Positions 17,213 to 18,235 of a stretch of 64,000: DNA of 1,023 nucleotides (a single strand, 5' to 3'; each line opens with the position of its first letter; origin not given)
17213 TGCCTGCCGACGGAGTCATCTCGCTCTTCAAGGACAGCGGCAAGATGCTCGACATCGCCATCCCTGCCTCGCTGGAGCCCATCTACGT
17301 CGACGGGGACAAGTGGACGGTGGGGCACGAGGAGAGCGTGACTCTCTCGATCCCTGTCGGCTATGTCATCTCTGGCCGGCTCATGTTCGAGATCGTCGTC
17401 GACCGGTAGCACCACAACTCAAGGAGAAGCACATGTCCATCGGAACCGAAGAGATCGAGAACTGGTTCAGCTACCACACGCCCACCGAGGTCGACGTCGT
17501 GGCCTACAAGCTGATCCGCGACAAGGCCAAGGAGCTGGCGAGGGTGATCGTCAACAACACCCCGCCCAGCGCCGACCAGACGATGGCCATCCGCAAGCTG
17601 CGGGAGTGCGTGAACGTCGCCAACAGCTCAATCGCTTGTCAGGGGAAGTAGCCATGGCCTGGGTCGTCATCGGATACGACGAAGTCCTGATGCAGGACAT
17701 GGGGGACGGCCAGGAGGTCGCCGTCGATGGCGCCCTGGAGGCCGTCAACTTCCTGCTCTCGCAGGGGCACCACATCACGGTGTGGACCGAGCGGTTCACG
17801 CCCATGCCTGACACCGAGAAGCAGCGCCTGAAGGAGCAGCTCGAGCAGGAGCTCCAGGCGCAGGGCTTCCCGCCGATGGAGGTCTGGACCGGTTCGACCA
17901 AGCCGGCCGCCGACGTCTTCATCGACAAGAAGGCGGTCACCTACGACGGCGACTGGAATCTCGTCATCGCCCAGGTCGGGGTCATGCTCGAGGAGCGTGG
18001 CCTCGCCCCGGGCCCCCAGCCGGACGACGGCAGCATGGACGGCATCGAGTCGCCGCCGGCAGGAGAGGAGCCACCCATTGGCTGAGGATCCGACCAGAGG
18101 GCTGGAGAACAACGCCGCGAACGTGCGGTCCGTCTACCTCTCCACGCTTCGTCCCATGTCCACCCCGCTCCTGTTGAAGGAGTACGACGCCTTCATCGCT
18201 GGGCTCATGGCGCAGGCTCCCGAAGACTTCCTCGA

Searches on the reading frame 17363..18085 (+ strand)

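Call 15: search_protein_families(library=phrogs, proteins=[window:17363-18085:+], max_evalue=0.01)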
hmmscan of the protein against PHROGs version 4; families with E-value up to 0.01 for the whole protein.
window:17363-18085:+ (240 aa): 1 family
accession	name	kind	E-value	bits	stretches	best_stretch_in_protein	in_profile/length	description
phrog_1238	-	moron, auxiliary metabolic gene and host takeover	9.9e-08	32.8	1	105-198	29-125/155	phosphoheptose isomerase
